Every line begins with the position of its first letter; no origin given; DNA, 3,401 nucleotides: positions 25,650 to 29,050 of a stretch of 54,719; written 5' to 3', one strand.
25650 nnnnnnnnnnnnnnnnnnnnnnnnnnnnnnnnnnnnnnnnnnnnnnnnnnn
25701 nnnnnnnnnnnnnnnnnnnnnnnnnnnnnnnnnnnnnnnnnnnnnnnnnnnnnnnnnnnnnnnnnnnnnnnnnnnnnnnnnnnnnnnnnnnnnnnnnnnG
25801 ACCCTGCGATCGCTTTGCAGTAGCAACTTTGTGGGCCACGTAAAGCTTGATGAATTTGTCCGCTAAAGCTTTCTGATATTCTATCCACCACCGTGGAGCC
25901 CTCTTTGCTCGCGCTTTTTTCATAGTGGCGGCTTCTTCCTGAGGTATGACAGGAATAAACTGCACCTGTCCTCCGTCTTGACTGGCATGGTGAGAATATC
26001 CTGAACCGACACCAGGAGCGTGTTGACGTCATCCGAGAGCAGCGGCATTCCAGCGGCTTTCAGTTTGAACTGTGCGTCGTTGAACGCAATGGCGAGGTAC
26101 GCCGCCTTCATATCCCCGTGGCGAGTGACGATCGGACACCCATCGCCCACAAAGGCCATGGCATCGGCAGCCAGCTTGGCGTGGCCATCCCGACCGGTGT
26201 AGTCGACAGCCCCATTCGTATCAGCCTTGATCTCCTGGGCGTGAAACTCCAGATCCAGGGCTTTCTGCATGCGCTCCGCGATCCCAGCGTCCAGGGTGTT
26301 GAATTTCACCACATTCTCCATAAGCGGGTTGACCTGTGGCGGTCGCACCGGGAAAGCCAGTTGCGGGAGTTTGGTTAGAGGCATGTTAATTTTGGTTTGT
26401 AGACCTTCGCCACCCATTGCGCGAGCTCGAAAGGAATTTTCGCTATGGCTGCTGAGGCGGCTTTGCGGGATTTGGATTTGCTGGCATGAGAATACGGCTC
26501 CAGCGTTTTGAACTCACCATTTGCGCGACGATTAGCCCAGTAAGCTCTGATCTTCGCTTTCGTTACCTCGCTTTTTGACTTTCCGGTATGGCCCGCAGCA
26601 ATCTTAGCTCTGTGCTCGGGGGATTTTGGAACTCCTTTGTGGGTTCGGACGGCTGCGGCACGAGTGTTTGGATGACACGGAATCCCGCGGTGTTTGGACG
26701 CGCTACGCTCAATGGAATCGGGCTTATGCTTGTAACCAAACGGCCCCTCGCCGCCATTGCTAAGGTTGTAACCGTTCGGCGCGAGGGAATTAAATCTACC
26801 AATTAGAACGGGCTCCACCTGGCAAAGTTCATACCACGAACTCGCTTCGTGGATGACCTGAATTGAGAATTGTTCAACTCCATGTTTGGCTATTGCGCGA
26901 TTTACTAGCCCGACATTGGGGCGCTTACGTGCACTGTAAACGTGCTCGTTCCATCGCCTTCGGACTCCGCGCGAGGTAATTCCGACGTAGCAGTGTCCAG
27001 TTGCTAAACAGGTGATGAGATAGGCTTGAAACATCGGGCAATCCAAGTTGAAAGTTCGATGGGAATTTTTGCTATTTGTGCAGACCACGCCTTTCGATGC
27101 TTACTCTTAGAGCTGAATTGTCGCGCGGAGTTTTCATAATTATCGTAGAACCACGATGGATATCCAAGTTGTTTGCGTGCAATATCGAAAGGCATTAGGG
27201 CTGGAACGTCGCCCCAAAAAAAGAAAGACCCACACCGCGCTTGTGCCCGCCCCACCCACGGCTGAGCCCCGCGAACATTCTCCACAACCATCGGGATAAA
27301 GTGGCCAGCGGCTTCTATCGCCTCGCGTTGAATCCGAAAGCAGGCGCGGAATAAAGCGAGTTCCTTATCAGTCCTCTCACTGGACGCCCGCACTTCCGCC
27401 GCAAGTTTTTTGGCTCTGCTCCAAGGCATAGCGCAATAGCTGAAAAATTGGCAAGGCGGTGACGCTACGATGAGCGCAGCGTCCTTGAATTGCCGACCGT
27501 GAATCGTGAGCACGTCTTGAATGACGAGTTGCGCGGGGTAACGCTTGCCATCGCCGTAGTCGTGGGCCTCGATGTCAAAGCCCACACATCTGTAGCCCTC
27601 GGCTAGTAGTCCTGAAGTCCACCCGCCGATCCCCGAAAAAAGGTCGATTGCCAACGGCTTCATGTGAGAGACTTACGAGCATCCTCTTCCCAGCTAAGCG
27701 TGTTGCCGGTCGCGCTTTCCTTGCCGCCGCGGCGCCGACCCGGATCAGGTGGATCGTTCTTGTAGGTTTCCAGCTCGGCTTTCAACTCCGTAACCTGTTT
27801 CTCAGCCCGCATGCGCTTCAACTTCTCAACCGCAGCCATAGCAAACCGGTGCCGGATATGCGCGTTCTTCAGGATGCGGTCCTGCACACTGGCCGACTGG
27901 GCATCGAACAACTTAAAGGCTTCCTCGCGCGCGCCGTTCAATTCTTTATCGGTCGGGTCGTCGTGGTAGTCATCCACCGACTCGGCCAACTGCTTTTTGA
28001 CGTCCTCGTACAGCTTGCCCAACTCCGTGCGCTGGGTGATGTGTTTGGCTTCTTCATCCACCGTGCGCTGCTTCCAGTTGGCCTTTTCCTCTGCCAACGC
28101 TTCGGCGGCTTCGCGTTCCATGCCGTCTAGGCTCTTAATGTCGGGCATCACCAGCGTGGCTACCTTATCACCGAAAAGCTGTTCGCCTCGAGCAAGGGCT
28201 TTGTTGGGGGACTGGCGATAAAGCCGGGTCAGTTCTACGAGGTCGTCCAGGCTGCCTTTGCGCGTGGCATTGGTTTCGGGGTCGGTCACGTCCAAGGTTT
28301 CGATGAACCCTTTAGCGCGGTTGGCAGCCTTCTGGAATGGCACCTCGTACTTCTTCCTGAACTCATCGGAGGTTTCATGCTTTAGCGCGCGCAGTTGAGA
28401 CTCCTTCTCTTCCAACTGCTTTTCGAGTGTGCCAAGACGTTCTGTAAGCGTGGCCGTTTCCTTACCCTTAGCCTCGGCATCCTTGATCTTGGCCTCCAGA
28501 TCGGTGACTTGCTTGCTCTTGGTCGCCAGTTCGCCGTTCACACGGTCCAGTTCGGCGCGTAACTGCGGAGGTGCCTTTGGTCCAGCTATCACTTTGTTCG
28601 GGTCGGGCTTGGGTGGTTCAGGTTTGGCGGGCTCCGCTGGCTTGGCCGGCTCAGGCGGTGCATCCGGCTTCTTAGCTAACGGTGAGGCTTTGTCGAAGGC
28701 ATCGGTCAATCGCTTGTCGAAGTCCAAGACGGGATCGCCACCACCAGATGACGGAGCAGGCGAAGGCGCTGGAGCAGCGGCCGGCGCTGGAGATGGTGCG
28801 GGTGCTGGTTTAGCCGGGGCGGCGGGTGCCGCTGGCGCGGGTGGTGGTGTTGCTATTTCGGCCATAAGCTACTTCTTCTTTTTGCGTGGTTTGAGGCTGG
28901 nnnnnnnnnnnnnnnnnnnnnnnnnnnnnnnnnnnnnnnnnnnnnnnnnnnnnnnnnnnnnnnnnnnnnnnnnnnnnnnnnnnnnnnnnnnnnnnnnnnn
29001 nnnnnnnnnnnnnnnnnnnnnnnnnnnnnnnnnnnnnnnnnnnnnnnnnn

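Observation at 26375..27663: GIY-YIG endonuclease ORF ends with a duplicated copy of the C-terminus of the adjacent C5-methyltransferase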

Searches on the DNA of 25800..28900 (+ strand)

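Call 6: search_dna_similar(query=window:25800-28900:+, collection=phages, mode=distant, max_rows=20)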
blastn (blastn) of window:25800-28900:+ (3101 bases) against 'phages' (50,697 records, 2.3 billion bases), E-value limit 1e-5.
No match.
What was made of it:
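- Tried and rejected: blastn of 25800-28900 against 50,697 GenBank phage records: no match (call 6).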

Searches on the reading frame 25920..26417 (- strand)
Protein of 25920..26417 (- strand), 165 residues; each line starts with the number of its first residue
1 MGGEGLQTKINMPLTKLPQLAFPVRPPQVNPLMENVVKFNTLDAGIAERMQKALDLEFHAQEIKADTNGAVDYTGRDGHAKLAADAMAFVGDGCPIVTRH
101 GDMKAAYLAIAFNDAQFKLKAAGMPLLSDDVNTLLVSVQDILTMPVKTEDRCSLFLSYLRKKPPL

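Call 40: search_protein_families(library=phrogs, proteins=[window:25920-26417:-], max_evalue=0.001)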
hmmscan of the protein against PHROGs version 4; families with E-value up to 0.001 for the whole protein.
window:25920-26417:- (165 aa): 0 families

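Call 70: find_related_loci(query=window:25920-26384:-, collection=viral_contigs, flank=5000)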
Query window:25920-26384:- (154 aa) in viral_contigs; peptide patterns used: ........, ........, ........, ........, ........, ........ (x = any residue, [..] = any of these).
No stretch of DNA in the collection matches any of the patterns.

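Call 72: find_homologous_proteins(query=window:25923-26384:-)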
Query seq(154 aa) (154 aa): 17 proteins with E <= 0.001 among 59 candidates.
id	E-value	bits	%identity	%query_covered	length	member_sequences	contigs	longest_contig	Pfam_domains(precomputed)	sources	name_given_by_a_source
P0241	5.3e-81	288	100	86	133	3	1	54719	-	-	-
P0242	1.2e-80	286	84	100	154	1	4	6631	-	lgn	-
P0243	1.0e-76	274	82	100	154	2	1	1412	-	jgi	-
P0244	4.7e-74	265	79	100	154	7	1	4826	-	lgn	-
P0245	2.4e-71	256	77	100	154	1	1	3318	-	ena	-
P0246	1.2e-68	248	75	100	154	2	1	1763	-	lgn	-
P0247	2.0e-65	237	70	100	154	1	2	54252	-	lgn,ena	-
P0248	4.3e-65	236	69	100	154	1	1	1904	-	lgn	-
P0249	1.1e-63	231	71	99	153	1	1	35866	-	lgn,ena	-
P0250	4.2e-62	226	66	100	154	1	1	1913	-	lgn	-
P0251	1.2e-61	225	67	100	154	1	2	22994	-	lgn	-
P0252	6.2e-60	219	68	100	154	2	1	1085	-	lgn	-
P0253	6.4e-60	219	67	99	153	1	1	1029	-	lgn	-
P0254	3.5e-58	214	73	86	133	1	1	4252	-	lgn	-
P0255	3.5e-57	210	73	86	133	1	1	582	-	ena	-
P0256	8.3e-53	196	67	86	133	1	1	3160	-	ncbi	-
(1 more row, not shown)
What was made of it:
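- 25920..26384 (-): Downstream 154-aa gene of unknown function. Its ATG (26384) lies 10 nt inside the end of the endonuclease-stub ORF. The 12 full-coverage homologues are 149-154 aa (nine are exactly 154) and begin at the same Met (call 72).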

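Call 73: find_encoding_contigs(protein=P0242, flank=5000, max_places=3)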
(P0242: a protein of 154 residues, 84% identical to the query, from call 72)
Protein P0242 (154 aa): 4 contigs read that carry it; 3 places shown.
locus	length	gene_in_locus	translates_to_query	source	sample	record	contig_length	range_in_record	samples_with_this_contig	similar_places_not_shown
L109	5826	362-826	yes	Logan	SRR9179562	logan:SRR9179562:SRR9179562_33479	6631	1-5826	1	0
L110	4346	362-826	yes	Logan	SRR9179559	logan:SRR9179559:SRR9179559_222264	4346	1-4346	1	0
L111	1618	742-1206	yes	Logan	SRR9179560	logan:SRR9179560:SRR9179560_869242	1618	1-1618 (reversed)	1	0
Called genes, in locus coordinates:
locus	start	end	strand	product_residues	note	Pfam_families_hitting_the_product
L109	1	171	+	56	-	?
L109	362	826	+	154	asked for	-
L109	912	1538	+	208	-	PF01269:Fibrillarin (weak), PF05050:Methyltransf_21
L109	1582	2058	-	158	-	PF13392:HNH_3 (faint), PF00847:AP2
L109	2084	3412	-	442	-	-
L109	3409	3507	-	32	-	-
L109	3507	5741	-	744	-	-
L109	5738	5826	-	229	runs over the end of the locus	PF01844:HNH, PF14279:HNH_5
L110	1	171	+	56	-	?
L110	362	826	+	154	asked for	-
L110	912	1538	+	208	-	PF01269:Fibrillarin (weak), PF05050:Methyltransf_21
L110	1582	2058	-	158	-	PF13392:HNH_3 (faint), PF00847:AP2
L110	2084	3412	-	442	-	-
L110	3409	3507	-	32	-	-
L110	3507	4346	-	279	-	?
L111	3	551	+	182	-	?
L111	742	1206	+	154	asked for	-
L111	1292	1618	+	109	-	?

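Call 74: find_encoding_contigs(protein=P0247, flank=5000, max_places=2)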
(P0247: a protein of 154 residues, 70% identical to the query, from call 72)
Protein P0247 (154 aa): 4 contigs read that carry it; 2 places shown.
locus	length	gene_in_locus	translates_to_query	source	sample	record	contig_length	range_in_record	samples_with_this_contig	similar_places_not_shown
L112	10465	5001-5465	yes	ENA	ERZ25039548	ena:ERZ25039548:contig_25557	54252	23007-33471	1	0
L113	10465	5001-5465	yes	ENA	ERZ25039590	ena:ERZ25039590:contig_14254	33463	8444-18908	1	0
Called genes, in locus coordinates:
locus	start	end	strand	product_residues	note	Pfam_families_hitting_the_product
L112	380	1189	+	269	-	-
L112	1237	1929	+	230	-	-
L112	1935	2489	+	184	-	PF20530:DUF6745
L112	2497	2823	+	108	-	-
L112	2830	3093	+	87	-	-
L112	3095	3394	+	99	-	-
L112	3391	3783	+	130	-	PF24729:Acb2_Tad1_hairpin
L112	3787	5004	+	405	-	-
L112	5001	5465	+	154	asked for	-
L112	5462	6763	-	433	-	-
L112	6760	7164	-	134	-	-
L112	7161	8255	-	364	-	-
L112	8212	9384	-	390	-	-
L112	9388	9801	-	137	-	-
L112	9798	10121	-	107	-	-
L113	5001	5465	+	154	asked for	-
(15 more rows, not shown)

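Call 78: find_encoding_contigs(protein=P0254, flank=4000, max_places=2)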
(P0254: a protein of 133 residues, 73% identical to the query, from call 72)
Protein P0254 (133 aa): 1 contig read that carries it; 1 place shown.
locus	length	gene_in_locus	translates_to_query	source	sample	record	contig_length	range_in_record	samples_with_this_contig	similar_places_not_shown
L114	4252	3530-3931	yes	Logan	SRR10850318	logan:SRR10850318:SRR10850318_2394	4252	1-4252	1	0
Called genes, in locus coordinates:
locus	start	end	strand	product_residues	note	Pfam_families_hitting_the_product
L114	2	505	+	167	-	?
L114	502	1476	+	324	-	-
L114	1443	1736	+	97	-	-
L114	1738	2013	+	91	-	-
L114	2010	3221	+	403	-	-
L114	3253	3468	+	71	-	-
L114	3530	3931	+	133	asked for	-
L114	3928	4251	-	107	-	?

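Call 79: find_encoding_contigs(protein=P0256, flank=4000, max_places=2)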
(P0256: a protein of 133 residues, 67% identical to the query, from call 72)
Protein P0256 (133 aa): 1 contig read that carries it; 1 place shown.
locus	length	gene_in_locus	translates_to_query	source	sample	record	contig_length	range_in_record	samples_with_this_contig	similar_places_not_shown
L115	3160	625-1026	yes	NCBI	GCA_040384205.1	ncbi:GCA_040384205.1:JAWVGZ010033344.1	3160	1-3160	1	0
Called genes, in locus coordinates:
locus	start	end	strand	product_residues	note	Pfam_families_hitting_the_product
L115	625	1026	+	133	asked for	-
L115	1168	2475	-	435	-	-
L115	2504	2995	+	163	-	PF02945:Endonuclease_7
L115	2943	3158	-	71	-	?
